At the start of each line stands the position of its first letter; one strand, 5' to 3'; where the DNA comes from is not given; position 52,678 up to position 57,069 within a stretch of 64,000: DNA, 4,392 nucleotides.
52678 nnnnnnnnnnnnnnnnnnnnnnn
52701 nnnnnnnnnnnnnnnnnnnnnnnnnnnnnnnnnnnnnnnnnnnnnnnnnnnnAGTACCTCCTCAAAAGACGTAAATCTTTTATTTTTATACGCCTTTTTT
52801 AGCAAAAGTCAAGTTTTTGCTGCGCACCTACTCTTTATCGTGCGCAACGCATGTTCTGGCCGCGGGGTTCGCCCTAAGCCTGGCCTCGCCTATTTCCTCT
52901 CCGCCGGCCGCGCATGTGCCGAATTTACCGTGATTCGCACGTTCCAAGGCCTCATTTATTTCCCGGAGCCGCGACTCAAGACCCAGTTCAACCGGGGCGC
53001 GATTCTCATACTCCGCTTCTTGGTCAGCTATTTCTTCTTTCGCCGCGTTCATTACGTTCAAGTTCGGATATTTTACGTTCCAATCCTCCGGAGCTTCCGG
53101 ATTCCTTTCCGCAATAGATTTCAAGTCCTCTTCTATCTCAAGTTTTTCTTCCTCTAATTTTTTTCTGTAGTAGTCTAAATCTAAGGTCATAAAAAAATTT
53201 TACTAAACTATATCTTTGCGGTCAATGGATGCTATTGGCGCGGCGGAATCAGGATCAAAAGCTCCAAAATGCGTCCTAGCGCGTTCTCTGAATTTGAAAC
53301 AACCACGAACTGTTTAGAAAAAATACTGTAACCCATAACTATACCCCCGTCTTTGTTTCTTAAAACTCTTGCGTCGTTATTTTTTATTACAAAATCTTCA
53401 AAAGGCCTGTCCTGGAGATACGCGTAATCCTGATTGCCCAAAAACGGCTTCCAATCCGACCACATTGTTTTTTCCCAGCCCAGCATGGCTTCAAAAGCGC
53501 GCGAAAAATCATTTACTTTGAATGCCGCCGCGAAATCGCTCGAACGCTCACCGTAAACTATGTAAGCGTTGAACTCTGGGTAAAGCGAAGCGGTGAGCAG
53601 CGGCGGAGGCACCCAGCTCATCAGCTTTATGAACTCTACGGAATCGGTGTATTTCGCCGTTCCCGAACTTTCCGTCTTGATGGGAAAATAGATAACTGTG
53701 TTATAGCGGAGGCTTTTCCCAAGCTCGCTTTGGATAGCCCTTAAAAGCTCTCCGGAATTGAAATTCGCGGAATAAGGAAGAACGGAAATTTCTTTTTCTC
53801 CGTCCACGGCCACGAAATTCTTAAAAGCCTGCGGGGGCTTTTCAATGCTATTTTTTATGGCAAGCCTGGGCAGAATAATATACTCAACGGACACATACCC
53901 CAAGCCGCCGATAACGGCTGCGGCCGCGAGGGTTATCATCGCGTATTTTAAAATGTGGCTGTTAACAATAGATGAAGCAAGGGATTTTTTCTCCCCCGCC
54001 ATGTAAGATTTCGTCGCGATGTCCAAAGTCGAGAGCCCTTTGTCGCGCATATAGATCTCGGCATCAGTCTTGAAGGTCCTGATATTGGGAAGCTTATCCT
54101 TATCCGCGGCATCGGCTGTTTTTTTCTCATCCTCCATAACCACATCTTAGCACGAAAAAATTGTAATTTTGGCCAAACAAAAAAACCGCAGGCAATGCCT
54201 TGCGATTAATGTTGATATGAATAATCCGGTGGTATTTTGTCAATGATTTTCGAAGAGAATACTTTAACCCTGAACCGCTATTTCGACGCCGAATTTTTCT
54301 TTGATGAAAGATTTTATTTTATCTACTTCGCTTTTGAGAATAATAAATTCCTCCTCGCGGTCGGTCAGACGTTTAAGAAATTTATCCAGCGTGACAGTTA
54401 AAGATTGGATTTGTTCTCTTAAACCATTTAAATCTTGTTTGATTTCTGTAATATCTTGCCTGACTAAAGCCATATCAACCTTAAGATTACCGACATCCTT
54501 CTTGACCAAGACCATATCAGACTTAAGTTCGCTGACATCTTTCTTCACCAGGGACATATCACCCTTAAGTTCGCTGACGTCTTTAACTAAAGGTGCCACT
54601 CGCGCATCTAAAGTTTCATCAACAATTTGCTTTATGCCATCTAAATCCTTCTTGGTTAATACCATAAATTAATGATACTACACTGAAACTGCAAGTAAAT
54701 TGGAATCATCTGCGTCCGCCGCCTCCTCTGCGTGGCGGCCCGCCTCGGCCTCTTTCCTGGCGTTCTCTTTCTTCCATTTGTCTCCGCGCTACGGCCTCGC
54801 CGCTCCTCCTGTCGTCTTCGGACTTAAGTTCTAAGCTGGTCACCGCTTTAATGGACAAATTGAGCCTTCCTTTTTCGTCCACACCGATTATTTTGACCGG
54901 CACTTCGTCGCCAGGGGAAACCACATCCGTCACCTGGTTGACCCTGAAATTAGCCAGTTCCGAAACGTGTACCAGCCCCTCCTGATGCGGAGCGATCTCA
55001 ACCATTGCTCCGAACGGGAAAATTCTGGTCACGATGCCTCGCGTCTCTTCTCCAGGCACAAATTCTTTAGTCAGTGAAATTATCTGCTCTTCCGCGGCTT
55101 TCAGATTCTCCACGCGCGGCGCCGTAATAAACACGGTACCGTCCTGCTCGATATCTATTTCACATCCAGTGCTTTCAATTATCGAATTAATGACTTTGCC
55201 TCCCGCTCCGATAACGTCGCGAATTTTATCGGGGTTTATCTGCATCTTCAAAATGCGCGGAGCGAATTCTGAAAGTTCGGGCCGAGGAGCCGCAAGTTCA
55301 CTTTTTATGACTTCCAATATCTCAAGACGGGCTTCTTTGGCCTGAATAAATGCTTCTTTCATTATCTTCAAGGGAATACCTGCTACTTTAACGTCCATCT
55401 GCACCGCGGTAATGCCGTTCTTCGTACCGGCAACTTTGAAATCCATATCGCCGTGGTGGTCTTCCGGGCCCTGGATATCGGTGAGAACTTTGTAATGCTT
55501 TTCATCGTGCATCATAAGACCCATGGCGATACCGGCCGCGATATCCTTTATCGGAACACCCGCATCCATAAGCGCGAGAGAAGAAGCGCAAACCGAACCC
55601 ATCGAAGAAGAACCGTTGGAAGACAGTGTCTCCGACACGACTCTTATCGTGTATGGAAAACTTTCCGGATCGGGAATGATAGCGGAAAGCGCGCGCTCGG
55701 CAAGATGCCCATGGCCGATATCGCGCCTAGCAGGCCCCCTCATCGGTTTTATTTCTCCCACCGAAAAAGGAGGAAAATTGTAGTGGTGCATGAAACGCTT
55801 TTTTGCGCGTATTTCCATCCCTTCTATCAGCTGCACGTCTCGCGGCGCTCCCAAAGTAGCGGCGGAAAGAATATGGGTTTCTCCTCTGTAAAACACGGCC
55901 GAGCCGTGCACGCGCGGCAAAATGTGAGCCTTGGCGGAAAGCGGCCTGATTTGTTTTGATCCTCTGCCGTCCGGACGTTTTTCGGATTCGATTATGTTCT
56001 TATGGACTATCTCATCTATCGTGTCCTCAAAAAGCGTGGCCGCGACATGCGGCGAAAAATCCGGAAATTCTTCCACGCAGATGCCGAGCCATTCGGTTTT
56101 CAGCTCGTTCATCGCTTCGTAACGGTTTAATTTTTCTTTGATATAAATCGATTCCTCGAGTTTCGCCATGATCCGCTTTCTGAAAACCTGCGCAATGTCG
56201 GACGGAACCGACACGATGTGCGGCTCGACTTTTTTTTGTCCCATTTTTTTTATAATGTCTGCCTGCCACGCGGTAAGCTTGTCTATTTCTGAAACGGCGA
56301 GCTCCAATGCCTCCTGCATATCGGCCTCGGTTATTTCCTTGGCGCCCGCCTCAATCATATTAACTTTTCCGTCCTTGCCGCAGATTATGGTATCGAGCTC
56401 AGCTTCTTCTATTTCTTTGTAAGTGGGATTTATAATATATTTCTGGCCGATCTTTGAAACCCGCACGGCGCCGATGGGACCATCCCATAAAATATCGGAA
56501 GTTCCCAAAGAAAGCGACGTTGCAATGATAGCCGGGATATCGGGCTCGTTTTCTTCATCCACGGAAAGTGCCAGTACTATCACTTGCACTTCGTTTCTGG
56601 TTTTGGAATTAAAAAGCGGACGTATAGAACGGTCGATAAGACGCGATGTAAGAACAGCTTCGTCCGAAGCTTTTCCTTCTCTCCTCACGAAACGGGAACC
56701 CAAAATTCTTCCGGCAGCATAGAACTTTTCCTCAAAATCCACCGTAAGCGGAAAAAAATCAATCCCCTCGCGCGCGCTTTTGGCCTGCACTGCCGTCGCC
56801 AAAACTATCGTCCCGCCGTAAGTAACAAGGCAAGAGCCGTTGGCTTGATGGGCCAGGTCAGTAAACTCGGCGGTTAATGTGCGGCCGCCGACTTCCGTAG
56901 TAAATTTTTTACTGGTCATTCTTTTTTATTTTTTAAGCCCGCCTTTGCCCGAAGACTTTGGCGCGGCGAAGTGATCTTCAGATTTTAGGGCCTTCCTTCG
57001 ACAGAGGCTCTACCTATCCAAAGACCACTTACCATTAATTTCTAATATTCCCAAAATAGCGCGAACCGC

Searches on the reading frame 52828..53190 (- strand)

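Call 76: search_protein_families(library=pfam, proteins=[window:52828-53190:-], max_evalue=0.001)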
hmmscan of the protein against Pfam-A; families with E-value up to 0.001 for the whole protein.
window:52828-53190:- (120 aa): 1 family
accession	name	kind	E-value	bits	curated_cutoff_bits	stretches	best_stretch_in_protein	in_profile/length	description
PF01258.23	zf-dskA_traR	-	7.2e-08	32.7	24.9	1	88-116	1-29/36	Prokaryotic dksA/traR C4-type zinc finger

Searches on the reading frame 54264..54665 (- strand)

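Call 76: search_protein_families(library=pfam, proteins=[window:54264-54665:-], max_evalue=0.001)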
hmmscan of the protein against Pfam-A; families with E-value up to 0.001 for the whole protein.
window:54264-54665:- (133 aa): 6 families
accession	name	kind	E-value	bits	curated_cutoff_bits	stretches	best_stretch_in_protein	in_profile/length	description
PF10473.14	CENP-F_leu_zip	-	4.8e-05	23.9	34.5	1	26-113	36-123/140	Leucine-rich repeats of kinetochore protein Cenp-F/LEK1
PF07889.17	DUF1664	-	0.00022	21.7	34.6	1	1-90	32-121/124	Protein of unknown function (DUF1664)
PF25450.1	Rab11-FIP3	-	0.00027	21.7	31.9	0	60-105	65-110/125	Rab11-FIP3-like domain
PF06005.17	ZapB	-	0.00035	21.4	31.5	0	17-89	7-65/71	Cell division protein ZapB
PF02403.27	Seryl_tRNA_N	-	0.0004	21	28.2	1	14-100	13-104/108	Seryl-tRNA synthetase N-terminal domain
PF07926.17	TPR_MLP1_2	-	0.00074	20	36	0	68-119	62-110/129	TPR/MLP1/MLP2-like protein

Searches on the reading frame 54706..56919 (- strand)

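Call 76: search_protein_families(library=pfam, proteins=[window:54706-56919:-], max_evalue=0.001)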
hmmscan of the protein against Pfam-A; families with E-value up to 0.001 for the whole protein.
window:54706-56919:- (737 aa): 5 families
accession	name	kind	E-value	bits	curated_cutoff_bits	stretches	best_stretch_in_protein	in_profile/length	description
PF01138.27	RNase_PH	-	8.5e-52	175.4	25.5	2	323-456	1-130/130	3' exoribonuclease family, domain 1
PF03725.20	RNase_PH_C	-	2e-19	69.8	20.8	1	147-210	1-66/67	3' exoribonuclease family, domain 2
PF00575.29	S1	-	3.7e-17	62.9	22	1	622-691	4-74/74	S1 RNA binding domain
PF00013.35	KH_1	-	6.4e-11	42.3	21.5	1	557-614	2-65/66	KH domain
PF03726.19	PNPase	-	1.2e-07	32.5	24.6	1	248-319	8-80/81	Polyribonucleotide nucleotidyltransferase, RNA binding domain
